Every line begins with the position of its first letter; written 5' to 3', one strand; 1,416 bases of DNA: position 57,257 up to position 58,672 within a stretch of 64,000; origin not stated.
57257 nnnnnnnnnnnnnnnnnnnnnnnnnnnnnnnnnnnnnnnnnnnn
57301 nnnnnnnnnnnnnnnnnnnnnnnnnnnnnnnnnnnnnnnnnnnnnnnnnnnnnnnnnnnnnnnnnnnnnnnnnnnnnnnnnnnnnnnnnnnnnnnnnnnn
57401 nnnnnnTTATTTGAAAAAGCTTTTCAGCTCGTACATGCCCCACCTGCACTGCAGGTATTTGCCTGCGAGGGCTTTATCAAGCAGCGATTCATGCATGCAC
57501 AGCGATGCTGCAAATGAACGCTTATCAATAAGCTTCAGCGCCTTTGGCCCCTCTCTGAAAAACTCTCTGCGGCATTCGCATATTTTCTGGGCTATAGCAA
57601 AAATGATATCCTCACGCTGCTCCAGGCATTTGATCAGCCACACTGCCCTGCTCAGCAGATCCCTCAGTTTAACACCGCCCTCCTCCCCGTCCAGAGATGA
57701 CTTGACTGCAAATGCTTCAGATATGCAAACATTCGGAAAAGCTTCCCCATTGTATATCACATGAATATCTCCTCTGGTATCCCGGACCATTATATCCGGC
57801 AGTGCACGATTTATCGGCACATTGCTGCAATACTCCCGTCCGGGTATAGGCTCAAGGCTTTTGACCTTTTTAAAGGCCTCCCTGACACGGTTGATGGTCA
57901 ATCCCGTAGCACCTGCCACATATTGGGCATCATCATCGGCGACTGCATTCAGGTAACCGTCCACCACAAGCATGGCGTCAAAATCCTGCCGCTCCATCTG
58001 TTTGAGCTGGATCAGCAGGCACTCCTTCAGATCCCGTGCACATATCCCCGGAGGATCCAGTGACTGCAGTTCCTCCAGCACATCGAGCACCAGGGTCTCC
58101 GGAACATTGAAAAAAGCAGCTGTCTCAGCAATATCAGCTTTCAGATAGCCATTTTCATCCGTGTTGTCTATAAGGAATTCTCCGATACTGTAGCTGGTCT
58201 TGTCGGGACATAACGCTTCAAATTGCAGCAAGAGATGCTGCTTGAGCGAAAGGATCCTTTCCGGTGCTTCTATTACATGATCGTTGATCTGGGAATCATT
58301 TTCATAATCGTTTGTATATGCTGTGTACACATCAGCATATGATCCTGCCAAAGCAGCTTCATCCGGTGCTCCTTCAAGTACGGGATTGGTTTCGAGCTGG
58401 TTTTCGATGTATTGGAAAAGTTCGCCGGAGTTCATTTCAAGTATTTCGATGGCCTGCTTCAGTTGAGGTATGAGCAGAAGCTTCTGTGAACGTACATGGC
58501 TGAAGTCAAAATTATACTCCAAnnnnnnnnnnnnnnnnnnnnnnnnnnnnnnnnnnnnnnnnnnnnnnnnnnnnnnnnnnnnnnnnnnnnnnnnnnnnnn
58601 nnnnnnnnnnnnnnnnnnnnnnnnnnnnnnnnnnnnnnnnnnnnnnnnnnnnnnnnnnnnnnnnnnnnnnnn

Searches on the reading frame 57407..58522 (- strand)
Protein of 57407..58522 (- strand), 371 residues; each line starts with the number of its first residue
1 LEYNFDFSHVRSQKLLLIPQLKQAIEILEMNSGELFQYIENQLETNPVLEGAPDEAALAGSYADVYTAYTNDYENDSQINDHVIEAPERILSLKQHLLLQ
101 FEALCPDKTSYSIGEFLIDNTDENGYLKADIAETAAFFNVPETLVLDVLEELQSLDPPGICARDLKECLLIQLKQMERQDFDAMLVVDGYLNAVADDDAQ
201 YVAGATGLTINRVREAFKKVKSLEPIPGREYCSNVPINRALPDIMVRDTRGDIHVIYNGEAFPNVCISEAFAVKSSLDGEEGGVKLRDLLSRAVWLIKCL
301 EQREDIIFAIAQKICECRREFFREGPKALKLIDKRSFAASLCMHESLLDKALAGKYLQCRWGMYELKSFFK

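Call 3: search_protein_families(library=pfam, proteins=[window:57407-58522:-], max_evalue=0.01)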
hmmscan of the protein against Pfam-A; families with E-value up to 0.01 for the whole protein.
window:57407-58522:- (371 aa): 3 families
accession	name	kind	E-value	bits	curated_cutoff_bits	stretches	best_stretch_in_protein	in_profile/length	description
PF04963.19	Sigma54_CBD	-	3.7e-43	147.8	22.9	1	92-270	11-184/185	Sigma-54 factor, core binding domain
PF04552.19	Sigma54_DBD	-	1.5e-17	64.3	22.8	1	287-370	5-88/160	Sigma-54, DNA binding domain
PF00309.25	Sigma54_AID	-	1.8e-13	50.5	23.8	1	12-50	7-45/46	Sigma-54 factor, Activator interacting domain (AID)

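Call 7: find_homologous_proteins(query=window:57407-58522:-, max_evalue=1e-10)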
Query window:57407-58522:- (371 aa): 943 proteins with E <= 1e-10 among 8000 candidates; the best 120 are listed.
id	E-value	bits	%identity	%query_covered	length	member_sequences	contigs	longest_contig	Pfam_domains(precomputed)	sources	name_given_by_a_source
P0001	6.9e-246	833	99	100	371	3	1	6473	PF04963.20,PF00309.26,PF04552.20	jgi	jgi:RNA polymerase sigma-54 factor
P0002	7.2e-216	734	87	100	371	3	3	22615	PF04963.20,PF00309.26,PF04552.20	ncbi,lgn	-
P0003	3.4e-213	726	86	100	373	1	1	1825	PF04963.20,PF00309.26,PF04552.20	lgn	-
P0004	3.0e-203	693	82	100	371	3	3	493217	PF04963.20,PF00309.26,PF04552.20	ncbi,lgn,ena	-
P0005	1.7e-202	690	83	100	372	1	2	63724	PF04963.20,PF00309.26,PF04552.20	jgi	jgi:RNA polymerase sigma-54 factor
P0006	1.1e-200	684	81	100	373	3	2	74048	PF04963.20,PF00309.26,PF04552.20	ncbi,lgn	-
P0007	1.4e-199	681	81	100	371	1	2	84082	PF04963.20,PF00309.26,PF04552.20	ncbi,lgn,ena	-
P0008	1.7e-193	661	79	100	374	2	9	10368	PF04963.20,PF00309.26,PF04552.20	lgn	-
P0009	4.9e-177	607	74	100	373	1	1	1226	PF04963.20,PF00309.26,PF04552.20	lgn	-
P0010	9.1e-177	606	73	100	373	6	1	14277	PF04963.20,PF00309.26,PF04552.20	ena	-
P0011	1.0e-166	573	71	100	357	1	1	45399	PF04963.20,PF00309.26,PF04552.20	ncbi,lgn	-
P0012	1.0e-143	497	62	100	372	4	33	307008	PF04963.20,PF00309.26,PF04552.20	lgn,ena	-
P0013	1.9e-143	496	63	99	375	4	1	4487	PF04963.20,PF00309.26,PF04552.20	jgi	-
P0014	9.7e-140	484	60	100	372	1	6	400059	PF04963.20,PF00309.26,PF04552.20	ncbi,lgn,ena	-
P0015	8.3e-138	478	60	100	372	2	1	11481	PF04963.20,PF00309.26,PF04552.20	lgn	-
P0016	4.4e-137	475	59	100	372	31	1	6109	PF04963.20,PF00309.26,PF04552.20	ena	-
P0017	1.2e-135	471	58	100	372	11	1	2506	PF04963.20,PF00309.26,PF04552.20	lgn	-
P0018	5.2e-135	468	58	100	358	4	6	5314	PF04963.20,PF00309.26,PF04552.20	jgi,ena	-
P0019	4.2e-134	465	59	100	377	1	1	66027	PF04963.20,PF00309.26,PF04552.20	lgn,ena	-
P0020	5.3e-134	465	59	100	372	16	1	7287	PF04963.20,PF00309.26,PF04552.20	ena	-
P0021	2.1e-133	463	60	100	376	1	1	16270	PF04963.20,PF00309.26,PF04552.20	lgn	-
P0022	3.2e-133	463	58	100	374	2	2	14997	PF04963.20,PF00309.26,PF04552.20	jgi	jgi:RNA polymerase sigma-54 factor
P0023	6.0e-133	462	58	100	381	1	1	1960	PF04963.20,PF00309.26,PF04552.20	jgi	jgi:RNA polymerase sigma-54 factor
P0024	1.0e-132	461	59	100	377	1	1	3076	PF04963.20,PF00309.26,PF04552.20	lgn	-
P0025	1.2e-132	461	60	100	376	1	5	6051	PF04963.20,PF00309.26,PF04552.20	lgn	-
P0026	1.6e-132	460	59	100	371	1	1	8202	PF04963.20,PF00309.26,PF04552.20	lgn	-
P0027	3.1e-132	459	59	100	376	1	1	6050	PF04963.20,PF00309.26,PF04552.20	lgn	-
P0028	7.4e-132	458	56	100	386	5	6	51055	PF04963.20,PF00309.26,PF04552.20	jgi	jgi:RNA polymerase sigma-54 factor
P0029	3.3e-131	456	57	100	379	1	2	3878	PF04963.20,PF00309.26,PF04552.20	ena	-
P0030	3.6e-131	456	57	100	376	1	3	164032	PF04963.20,PF00309.26,PF04552.20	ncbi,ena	-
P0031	6.0e-131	455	56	100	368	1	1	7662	PF04963.20,PF00309.26,PF04552.20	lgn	-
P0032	1.6e-130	454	58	100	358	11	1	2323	PF04963.20,PF00309.26,PF04552.20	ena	-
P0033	1.6e-129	450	57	100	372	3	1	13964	PF04963.20,PF00309.26,PF04552.20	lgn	-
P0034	2.8e-129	450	57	100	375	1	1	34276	PF04963.20,PF00309.26,PF04552.20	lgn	-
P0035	1.4e-127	444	56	100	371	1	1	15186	PF04963.20,PF00309.26,PF04552.20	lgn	-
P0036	2.2e-127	443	57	100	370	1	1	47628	PF04963.20,PF00309.26,PF04552.20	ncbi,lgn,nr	ncbi:MAG TPA: hypothetical protein VHT96_10665 [Clostridia bacterium]|nr:hypothetical protein [Clost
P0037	2.4e-127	443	55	100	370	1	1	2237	PF04963.20,PF00309.26,PF04552.20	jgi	-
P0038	3.0e-127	443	56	100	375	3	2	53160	PF04963.20,PF00309.26,PF04552.20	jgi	jgi:RNA polymerase sigma-54 factor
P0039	1.5e-126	441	56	100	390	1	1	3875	PF04963.20,PF00309.26,PF04552.20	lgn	-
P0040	3.2e-126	439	56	100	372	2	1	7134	PF04963.20,PF00309.26,PF04552.20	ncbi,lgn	-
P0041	5.2e-126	439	56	100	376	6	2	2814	PF04963.20,PF00309.26,PF04552.20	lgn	-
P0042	1.5e-125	437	56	100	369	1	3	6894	PF04963.20,PF00309.26,PF04552.20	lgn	-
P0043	3.1e-125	436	57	100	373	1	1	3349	PF04963.20,PF00309.26,PF04552.20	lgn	-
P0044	2.0e-124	434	57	100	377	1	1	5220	PF04963.20,PF00309.26,PF04552.20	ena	-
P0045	2.8e-124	433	56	100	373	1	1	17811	PF04963.20,PF00309.26,PF04552.20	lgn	-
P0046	4.4e-124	432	56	100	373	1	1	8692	PF04963.20,PF00309.26,PF04552.20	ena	-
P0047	2.0e-123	430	57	100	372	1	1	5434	PF04963.20,PF00309.26,PF04552.20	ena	-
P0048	2.7e-123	430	54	100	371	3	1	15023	PF04963.20,PF00309.26,PF04552.20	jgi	-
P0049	6.8e-123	429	56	100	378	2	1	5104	PF04963.20,PF00309.26,PF04552.20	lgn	-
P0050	1.5e-121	424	55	100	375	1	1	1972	PF04963.20,PF00309.26,PF04552.20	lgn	-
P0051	2.9e-121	423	55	100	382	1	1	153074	PF04963.20,PF00309.26,PF04552.20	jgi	-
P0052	1.7e-120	421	55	100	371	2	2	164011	PF04963.20,PF00309.26,PF04552.20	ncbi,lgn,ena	-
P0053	4.7e-119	416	54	100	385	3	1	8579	PF04963.20,PF00309.26,PF04552.20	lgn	-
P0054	2.8e-118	413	56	100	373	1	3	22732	PF04963.20,PF00309.26,PF04552.20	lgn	-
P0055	3.7e-118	413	54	100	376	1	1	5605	PF04963.20,PF00309.26,PF04552.20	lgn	-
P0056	7.9e-118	412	55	100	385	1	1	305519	PF04963.20,PF00309.26,PF04552.20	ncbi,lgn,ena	-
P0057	4.3e-117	409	54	100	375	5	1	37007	PF04963.20,PF00309.26,PF04552.20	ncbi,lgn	ncbi:MAG: hypothetical protein ABFD25_14195 [Clostridiaceae bacterium]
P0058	3.1e-116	407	54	100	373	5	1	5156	PF04963.20,PF00309.26,PF04552.20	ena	-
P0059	1.5e-115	404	52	100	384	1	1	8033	PF04963.20,PF00309.26,PF04552.20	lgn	-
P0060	2.1e-115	404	54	100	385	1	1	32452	PF04963.20,PF00309.26,PF04552.20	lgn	-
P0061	2.3e-115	404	52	100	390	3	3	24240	PF04963.20,PF00309.26,PF04552.20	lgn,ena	-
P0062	3.1e-113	397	53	100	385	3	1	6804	PF04963.20,PF00309.26,PF04552.20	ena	-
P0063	2.0e-109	384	50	100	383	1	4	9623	PF04963.20,PF00309.26,PF04552.20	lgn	-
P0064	5.9e-107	376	53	100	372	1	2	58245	PF04963.20,PF00309.26,PF04552.20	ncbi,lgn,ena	-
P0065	1.4e-106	375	49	100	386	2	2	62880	PF04963.20,PF00309.26,PF04552.20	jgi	-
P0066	2.1e-106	374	51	100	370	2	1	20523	PF04963.20,PF00309.26,PF04552.20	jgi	jgi:RNA polymerase sigma-54 factor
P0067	2.1e-106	374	53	100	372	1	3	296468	PF04963.20,PF00309.26,PF04552.20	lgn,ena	-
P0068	2.2e-106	374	52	100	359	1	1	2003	PF04963.20,PF00309.26,PF04552.20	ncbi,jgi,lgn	-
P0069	4.5e-106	373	52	100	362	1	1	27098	PF04963.20,PF00309.26,PF04552.20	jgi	jgi:RNA polymerase sigma-54 factor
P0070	1.8e-105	371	50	100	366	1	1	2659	PF04963.20,PF00309.26,PF04552.20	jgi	jgi:RNA polymerase sigma-54 factor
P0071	3.5e-104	367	51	100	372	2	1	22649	PF04963.20,PF00309.26,PF04552.20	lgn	-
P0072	7.7e-102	359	50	100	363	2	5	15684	PF04963.20,PF00309.26,PF04552.20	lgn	-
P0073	2.1e-101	358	48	100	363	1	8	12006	PF04963.20,PF00309.26,PF04552.20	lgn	-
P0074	2.8e-101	357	49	100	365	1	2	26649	PF04963.20,PF00309.26,PF04552.20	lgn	-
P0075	6.4e-101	356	50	100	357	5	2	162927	PF04963.20,PF00309.26,PF04552.20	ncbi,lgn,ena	-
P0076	8.6e-101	356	48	100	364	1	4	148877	PF04963.20,PF00309.26,PF04552.20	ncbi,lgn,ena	-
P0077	1.1e-100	355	49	100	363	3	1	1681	PF04963.20,PF00309.26,PF04552.20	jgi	jgi:RNA polymerase sigma-54 factor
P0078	1.2e-100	355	50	100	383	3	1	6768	PF04963.20,PF00309.26,PF04552.20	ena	-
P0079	2.5e-100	354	50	100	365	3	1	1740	PF04963.20,PF00309.26,PF04552.20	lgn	-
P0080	5.8e-100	353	50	100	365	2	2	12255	PF04963.20,PF00309.26,PF04552.20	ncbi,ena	-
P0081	2.3e-99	351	49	100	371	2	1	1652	PF04963.20,PF00309.26,PF04552.20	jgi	jgi:RNA polymerase sigma-54 factor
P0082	8.7e-99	349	49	100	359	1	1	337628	PF04963.20,PF00309.26,PF04552.20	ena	-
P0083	1.4e-98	349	49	100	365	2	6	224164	PF04963.20,PF00309.26,PF04552.20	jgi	jgi:RNA polymerase sigma-54 factor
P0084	4.0e-97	344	48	95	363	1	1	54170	PF04963.20,PF00309.26,PF04552.20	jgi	-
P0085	8.5e-97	343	47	100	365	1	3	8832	PF04963.20,PF00309.26,PF04552.20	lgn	-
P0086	9.0e-97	343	49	100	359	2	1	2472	PF04963.20,PF00309.26,PF04552.20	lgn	-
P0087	2.0e-96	341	48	100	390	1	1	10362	PF04963.20,PF00309.26,PF04552.20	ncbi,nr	ncbi:MAG: RNA polymerase factor sigma-54 [Ruminiclostridium sp.]|nr:RNA polymerase factor sigma-54 [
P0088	2.4e-96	341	47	100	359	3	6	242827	PF04963.20,PF00309.26,PF04552.20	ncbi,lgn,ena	-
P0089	2.2e-95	338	49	100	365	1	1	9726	PF04963.20,PF00309.26,PF04552.20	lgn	-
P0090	2.9e-94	334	59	71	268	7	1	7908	PF04963.20,PF04552.20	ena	-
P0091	5.1e-94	334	47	100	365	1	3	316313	PF04963.20,PF00309.26,PF04552.20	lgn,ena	-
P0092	7.3e-94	333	47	100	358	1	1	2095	PF04963.20,PF00309.26,PF04552.20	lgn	-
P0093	4.7e-93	330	47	100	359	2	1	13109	PF04963.20,PF00309.26,PF04552.20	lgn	-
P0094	5.5e-93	330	48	100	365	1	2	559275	PF04963.20,PF00309.26,PF04552.20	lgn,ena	-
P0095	1.4e-92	329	47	100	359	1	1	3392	PF04963.20,PF00309.26,PF04552.20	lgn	-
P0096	5.5e-92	327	47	100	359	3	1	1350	PF04963.20,PF00309.26,PF04552.20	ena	-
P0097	7.3e-90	320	46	100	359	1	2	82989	PF04963.20,PF00309.26,PF04552.20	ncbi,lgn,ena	-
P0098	2.3e-89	318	43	100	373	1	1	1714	PF04963.20,PF00309.26,PF04552.20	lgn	-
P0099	8.6e-88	313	45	100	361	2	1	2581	PF04963.20,PF00309.26,PF04552.20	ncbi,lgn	-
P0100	8.1e-86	307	47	100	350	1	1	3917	PF04963.20,PF00309.26,PF04552.20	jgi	-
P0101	3.2e-84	301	42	100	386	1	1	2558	PF04963.20,PF00309.26,PF04552.20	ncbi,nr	ncbi:MAG: RNA polymerase factor sigma-54 [Bacillota bacterium]|nr:RNA polymerase factor sigma-54 [Ba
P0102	1.2e-82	296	45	100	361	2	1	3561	PF04963.20,PF00309.26,PF04552.20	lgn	-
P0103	1.9e-81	292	41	100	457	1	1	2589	PF04963.20,PF00309.26,PF04552.20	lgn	-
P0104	7.2e-81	290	41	100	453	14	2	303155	PF04963.20,PF13384.13,PF00309.26,PF04552.20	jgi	-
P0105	1.1e-80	290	40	100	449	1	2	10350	PF04963.20,PF00309.26,PF04552.20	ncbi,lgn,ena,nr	ncbi:MAG TPA: RNA polymerase factor sigma-54 [Acetivibrio sp.]|nr:RNA polymerase factor sigma-54 [Ac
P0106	1.6e-80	289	42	100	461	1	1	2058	PF04963.20,PF00309.26,PF04552.20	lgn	-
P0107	2.4e-80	289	43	100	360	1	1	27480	PF04963.20,PF00309.26,PF04552.20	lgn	-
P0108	1.3e-79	286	40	100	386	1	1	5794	PF04963.20,PF00309.26,PF04552.20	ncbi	-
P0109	1.3e-79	286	41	100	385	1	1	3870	PF04963.20,PF00309.26,PF04552.20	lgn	-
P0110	2.6e-79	285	40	100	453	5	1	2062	PF04963.20,PF00309.26,PF04552.20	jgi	jgi:RNA polymerase sigma-54 factor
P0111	2.8e-79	285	41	100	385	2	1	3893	PF04963.20,PF00309.26,PF04552.20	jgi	-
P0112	3.4e-79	285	42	100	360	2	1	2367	PF04963.20,PF00309.26,PF04552.20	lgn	-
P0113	3.9e-79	285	40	100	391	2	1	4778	PF04963.20,PF00309.26,PF04552.20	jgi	-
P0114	6.3e-79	284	42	100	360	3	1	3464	PF04963.20,PF00309.26,PF04552.20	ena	-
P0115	7.5e-79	284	39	100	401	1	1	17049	PF04963.20,PF00309.26,PF04552.20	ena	-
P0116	1.6e-78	283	41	100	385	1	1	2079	PF04963.20,PF00309.26,PF04552.20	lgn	-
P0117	3.8e-78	281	39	100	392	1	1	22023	PF04963.20,PF00309.26,PF04552.20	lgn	-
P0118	4.2e-78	281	41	100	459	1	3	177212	PF04963.20,PF00309.26,PF04552.20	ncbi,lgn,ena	-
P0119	4.7e-78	281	40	100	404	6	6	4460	PF04963.20,PF00309.26,PF04552.20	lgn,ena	-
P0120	1.0e-77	280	38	100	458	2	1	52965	PF04963.20,PF00309.26,PF04552.20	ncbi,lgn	ncbi:MAG: RNA polymerase factor sigma-54 [Bacillota bacterium]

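Call 11: find_encoding_contigs(protein=P0004, flank=8000, max_places=3)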
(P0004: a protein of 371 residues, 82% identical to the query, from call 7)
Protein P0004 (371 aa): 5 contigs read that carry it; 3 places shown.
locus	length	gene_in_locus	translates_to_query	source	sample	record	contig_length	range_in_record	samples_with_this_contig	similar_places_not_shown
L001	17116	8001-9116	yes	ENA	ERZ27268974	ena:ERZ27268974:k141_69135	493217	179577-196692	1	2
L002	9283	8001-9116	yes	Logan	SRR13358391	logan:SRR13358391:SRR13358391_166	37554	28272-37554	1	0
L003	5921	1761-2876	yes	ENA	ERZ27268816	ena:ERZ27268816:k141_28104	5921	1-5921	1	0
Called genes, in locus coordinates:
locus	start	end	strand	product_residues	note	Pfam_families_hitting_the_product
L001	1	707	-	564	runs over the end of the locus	PF00749:tRNA-synt_1c, PF03950:tRNA-synt_1c_C, PF20974:tRNA-synt_1c_C2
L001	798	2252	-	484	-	PF00749:tRNA-synt_1c, PF19269:Anticodon_2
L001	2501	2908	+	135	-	PF13248:Zn_ribbon_3 (faint)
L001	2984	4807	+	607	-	PF00111:Fer2, PF17650:RACo_linker, PF17651:Raco_middle, PF14574:RACo_C_ter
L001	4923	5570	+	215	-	PF13240:Zn_Ribbon_1 (faint)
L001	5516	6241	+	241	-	PF09858:DUF2085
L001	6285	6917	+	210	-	PF01812:5-FTHF_cyc-lig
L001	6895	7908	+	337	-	PF02517:Rce1-like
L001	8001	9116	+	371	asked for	PF00309:Sigma54_AID, PF04963:Sigma54_CBD, PF04552:Sigma54_DBD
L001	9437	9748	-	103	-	-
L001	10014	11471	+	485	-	PF00239:Resolvase, PF07508:Recombinase, PF13408:Zn_ribbon_recom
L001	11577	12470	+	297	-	PF00781:DAGK_cat, PF19279:YegS_C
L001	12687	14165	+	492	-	PF09547:SpoIVA_ATPase, PF20438:SpoIVA_middle, PF20439:SpoIVA_C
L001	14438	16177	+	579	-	PF02878:PGM_PMM_I, PF02879:PGM_PMM_II, PF02880:PGM_PMM_III, PF00408:PGM_PMM_IV (weak)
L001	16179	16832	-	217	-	-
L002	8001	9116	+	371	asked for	PF00309:Sigma54_AID, PF04963:Sigma54_CBD, PF04552:Sigma54_DBD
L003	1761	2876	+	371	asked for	PF00309:Sigma54_AID, PF04963:Sigma54_CBD, PF04552:Sigma54_DBD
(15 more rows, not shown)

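Call 12: find_encoding_contigs(protein=P0014, flank=8000, max_places=2)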
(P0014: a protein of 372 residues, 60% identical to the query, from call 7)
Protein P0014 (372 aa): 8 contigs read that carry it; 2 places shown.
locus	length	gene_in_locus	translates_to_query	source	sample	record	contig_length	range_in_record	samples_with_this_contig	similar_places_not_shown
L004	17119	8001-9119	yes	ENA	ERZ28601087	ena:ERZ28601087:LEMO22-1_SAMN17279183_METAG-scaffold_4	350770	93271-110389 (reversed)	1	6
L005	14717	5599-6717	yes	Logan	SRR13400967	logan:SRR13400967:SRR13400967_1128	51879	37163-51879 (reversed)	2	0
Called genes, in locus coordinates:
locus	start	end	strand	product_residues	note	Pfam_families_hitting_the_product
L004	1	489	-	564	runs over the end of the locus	PF00749:tRNA-synt_1c, PF03950:tRNA-synt_1c_C, PF20974:tRNA-synt_1c_C2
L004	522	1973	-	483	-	PF00749:tRNA-synt_1c, PF19269:Anticodon_2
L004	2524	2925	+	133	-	-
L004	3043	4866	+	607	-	PF00111:Fer2, PF17650:RACo_linker, PF17651:Raco_middle, PF14574:RACo_C_ter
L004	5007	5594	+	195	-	-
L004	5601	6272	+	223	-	PF09858:DUF2085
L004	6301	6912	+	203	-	PF01812:5-FTHF_cyc-lig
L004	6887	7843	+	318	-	PF02517:Rce1-like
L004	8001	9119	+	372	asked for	PF00309:Sigma54_AID, PF04963:Sigma54_CBD, PF04552:Sigma54_DBD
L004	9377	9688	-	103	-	-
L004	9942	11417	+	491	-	PF00239:Resolvase, PF07508:Recombinase, PF13408:Zn_ribbon_recom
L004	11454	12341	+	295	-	PF00781:DAGK_cat, PF19279:YegS_C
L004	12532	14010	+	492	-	PF09547:SpoIVA_ATPase, PF20438:SpoIVA_middle, PF20439:SpoIVA_C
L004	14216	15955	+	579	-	PF00408:PGM_PMM_IV (faint), PF02878:PGM_PMM_I, PF02879:PGM_PMM_II, PF02880:PGM_PMM_III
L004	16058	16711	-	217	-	-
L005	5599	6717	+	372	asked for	PF00309:Sigma54_AID, PF04963:Sigma54_CBD, PF04552:Sigma54_DBD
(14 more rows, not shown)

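Call 13: search_protein_families(library=ncbifam, proteins=[window:57407-58522:-], max_evalue=0.01)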
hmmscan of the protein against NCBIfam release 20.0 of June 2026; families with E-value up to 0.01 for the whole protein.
window:57407-58522:- (371 aa): 7 families
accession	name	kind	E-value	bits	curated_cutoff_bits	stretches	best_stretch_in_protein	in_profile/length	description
TIGR02395.1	rpoN_sigma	equivalog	1.9e-74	251.3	277.35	1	12-371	2-363/434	RNA polymerase factor sigma-54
NF004596.0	PRK05932.1-3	subfamily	1.7e-65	222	499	2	74-370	140-433/515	RNA polymerase factor sigma-54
NF004595.0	PRK05932.1-2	equivalog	2.1e-63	214.9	513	2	53-370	82-410/484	RNA polymerase factor sigma-54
NF009118.0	PRK12469.1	subfamily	1.5e-61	208.7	396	2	61-370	97-408/483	RNA polymerase factor sigma-54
NF004598.0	PRK05932.1-5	equivalog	3e-56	191.2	621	2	83-370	138-431/504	RNA polymerase factor sigma-54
NF004597.0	PRK05932.1-4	equivalog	1.8e-51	175.1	817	2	52-370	78-403/477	RNA polymerase factor sigma-54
NF004602.0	PRK05932.2-4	equivalog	6.5e-34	117.5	506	1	13-370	11-340/416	RNA polymerase factor sigma-54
